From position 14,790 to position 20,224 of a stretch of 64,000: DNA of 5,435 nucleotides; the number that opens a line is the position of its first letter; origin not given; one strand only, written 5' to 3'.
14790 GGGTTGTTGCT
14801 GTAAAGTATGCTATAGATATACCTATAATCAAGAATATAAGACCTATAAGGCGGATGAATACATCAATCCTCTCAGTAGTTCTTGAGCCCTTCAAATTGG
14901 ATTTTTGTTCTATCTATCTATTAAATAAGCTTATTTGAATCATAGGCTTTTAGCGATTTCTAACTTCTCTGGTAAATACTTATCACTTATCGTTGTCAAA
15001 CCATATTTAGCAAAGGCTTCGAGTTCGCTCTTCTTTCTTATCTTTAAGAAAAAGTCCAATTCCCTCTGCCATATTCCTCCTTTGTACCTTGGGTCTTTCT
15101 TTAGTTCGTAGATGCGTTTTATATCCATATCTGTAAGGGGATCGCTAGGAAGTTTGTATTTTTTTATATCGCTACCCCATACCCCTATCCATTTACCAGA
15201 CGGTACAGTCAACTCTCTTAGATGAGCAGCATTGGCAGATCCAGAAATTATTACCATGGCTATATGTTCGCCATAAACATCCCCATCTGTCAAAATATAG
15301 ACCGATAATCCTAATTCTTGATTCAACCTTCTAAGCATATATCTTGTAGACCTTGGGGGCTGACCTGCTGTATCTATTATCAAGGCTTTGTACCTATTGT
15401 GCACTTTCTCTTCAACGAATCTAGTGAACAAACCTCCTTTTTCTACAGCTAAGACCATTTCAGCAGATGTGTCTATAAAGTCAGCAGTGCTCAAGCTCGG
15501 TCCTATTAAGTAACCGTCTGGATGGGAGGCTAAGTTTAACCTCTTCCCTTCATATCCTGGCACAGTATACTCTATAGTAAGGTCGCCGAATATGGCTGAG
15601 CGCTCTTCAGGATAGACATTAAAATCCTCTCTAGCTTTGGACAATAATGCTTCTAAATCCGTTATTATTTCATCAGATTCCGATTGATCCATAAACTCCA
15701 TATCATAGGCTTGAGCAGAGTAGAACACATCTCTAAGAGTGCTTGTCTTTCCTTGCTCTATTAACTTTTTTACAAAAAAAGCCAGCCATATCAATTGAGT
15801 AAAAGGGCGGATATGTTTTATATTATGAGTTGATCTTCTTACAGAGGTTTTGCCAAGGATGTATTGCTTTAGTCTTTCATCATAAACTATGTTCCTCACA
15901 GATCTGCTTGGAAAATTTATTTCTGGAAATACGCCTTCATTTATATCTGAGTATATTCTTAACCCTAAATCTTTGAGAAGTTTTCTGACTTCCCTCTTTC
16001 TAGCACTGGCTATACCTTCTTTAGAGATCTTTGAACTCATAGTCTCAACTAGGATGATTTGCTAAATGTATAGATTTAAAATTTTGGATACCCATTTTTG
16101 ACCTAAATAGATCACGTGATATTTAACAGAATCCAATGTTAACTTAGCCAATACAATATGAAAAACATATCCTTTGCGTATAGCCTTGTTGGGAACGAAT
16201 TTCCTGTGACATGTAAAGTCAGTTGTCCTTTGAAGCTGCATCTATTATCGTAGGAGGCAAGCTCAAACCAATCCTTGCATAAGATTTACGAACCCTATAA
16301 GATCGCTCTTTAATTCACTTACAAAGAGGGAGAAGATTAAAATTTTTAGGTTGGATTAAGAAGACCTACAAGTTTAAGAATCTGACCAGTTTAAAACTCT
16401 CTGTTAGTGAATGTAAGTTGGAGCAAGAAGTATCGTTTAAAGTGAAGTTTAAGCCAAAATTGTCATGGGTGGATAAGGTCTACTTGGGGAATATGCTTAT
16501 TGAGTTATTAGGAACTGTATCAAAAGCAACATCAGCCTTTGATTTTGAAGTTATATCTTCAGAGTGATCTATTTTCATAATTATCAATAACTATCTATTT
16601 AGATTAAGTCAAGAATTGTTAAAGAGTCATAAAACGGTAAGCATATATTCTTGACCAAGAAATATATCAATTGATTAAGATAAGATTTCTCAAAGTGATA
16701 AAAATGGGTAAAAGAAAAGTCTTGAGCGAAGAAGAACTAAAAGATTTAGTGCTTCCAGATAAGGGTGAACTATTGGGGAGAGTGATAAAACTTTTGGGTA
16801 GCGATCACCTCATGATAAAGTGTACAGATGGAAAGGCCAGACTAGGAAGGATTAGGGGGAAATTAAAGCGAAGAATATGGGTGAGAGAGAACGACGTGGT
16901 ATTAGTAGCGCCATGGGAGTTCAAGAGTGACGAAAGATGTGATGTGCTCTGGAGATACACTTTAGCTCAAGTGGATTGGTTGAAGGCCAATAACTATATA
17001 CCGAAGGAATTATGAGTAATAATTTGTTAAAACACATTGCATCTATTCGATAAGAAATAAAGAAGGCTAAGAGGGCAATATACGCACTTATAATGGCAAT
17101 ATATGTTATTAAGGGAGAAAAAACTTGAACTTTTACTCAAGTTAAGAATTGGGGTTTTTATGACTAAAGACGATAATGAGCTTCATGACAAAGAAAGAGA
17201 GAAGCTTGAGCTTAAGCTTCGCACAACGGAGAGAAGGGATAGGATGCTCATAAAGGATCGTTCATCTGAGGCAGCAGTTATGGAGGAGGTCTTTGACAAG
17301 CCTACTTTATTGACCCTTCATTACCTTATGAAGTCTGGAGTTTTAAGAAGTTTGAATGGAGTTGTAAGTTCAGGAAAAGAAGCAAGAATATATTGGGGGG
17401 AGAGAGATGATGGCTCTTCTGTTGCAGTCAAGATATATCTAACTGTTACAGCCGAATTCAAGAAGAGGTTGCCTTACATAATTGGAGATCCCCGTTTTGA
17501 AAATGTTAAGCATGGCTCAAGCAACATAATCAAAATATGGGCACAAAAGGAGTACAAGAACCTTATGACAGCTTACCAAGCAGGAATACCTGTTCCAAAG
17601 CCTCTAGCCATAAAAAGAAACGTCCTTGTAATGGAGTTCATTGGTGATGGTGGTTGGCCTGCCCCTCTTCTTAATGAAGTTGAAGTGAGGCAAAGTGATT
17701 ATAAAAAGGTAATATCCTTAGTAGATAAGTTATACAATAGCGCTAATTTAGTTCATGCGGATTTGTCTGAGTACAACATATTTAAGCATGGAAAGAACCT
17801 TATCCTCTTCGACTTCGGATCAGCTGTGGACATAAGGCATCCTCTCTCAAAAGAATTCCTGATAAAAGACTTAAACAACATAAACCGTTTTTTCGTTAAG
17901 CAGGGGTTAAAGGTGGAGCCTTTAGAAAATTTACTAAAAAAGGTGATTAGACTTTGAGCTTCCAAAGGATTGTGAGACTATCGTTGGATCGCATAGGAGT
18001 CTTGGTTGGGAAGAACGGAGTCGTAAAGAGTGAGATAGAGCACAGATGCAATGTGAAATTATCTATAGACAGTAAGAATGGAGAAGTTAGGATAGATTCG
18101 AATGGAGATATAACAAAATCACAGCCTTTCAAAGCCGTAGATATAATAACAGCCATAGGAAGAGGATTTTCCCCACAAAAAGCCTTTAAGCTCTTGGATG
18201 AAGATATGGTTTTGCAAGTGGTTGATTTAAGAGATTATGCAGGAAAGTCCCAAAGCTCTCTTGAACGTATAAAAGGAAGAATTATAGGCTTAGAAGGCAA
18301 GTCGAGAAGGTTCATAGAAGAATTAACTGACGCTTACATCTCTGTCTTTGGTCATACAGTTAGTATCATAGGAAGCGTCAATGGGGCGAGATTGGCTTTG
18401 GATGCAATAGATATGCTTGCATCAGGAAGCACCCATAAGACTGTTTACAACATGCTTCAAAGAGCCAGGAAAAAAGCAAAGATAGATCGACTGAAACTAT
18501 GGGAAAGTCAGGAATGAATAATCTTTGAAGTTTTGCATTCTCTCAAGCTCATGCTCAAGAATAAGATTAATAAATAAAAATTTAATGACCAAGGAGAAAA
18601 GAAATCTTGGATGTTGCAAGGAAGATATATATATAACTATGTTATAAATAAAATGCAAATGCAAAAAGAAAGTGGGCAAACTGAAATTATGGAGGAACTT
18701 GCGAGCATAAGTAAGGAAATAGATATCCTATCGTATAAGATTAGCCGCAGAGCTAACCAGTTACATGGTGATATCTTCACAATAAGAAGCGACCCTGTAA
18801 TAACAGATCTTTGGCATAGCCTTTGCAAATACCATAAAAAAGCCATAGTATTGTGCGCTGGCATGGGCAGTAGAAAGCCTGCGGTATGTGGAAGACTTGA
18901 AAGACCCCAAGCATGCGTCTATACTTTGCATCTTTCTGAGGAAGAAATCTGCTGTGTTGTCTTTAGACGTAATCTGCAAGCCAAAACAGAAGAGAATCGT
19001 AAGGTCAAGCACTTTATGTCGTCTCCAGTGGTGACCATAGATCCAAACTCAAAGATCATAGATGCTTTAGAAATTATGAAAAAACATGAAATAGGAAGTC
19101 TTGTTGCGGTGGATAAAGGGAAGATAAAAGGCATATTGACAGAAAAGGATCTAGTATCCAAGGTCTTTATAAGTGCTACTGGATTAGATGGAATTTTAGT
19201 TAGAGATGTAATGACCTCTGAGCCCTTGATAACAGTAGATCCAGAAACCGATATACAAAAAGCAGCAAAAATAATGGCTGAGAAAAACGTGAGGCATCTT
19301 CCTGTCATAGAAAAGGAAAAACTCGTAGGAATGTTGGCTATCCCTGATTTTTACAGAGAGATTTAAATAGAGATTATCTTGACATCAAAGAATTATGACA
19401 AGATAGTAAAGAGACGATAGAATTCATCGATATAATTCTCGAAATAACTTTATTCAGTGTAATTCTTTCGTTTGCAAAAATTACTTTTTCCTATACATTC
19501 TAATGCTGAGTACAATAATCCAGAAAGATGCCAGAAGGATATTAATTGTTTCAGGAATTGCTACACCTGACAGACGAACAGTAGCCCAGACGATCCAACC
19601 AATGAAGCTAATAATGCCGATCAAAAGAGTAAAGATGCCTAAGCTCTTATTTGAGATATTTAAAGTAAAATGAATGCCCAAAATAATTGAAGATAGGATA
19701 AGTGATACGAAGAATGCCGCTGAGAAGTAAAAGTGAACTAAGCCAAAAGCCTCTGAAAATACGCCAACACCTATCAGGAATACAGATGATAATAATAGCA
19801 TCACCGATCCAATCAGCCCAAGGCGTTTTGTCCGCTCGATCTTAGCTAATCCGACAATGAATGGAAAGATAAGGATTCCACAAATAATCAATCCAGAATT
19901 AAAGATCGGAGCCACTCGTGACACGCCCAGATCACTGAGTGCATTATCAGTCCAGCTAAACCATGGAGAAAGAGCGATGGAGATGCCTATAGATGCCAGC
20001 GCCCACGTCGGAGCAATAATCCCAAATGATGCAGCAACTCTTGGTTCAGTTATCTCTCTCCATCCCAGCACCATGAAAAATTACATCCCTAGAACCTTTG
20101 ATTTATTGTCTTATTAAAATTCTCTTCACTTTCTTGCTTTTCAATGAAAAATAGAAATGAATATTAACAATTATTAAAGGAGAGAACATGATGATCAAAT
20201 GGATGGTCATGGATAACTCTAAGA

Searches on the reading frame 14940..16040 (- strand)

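Call 63: search_protein_families(library=pfam, proteins=[window:14940-16040:-], max_evalue=0.00001)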
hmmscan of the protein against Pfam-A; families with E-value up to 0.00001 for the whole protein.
window:14940-16040:- (366 aa): 2 families
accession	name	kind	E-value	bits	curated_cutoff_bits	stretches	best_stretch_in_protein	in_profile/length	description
PF21180.3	TOP6A-Spo11_Toprim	-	3.1e-49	167.7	24.1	1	195-360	1-170/170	Topoisomerase 6 subunit A/Spo11, Toprim domain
PF04406.19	TP6A_N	-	5.3e-15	55.4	26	1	79-142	2-62/62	Type IIB DNA topoisomerase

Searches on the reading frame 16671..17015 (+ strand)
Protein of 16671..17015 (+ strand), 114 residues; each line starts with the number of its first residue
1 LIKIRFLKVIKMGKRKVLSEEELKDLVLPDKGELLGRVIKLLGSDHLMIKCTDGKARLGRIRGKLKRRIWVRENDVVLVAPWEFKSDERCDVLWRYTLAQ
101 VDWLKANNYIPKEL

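Call 63: search_protein_families(library=pfam, proteins=[window:16671-17015:+], max_evalue=0.00001)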
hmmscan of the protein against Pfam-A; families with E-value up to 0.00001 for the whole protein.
window:16671-17015:+ (114 aa): 1 family
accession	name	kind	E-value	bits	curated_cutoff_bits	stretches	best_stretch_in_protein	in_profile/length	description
PF01176.25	eIF-1a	-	4.1e-20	71.6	30.2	1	32-95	1-64/64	Translation initiation factor 1A / IF-1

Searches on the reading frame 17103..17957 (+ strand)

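Call 63: search_protein_families(library=pfam, proteins=[window:17103-17957:+], max_evalue=0.00001)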
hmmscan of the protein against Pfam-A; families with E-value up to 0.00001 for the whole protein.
window:17103-17957:+ (284 aa): 1 family
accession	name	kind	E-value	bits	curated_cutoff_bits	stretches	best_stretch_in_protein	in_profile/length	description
PF01163.29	RIO1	-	2e-54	184.5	22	1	96-271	2-181/187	RIO domain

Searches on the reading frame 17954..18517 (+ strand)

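Call 64: search_protein_families(library=pfam, proteins=[window:17954-18517:+], max_evalue=0.00001)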
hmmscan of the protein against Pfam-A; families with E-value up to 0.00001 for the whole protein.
window:17954-18517:+ (187 aa): 2 families
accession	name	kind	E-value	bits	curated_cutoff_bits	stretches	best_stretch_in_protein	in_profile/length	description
PF00013.35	KH_1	-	2.4e-08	34.1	21.5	0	108-152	12-64/66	KH domain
PF21800.4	KH_KRR1_2nd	-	2.9e-07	30.9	27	1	87-146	3-61/91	KRR1 small subunit processome component, second KH domain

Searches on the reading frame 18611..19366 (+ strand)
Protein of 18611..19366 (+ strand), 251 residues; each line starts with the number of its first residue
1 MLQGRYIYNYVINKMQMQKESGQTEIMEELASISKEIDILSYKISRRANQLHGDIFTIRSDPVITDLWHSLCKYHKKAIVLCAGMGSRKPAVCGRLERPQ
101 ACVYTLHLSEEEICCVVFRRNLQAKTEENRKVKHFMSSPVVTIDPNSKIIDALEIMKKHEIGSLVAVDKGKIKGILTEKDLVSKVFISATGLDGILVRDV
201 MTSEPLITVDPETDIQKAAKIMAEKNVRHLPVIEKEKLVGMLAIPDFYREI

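Call 64: search_protein_families(library=pfam, proteins=[window:18611-19366:+], max_evalue=0.00001)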
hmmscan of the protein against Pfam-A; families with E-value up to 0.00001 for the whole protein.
window:18611-19366:+ (251 aa): 1 family
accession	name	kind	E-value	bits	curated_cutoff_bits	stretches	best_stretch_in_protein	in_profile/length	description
PF00571.33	CBS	-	1.1e-29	103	24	2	132-184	1-54/57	CBS domain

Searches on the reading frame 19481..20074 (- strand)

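Call 64: search_protein_families(library=pfam, proteins=[window:19481-20074:-], max_evalue=0.00001)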
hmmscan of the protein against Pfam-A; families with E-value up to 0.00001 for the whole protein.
window:19481-20074:- (197 aa): 1 family
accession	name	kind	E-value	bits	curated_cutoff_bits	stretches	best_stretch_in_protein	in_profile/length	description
PF06197.19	DUF998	-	1.7e-25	90.2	30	1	19-191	1-183/184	Protein of unknown function (DUF998)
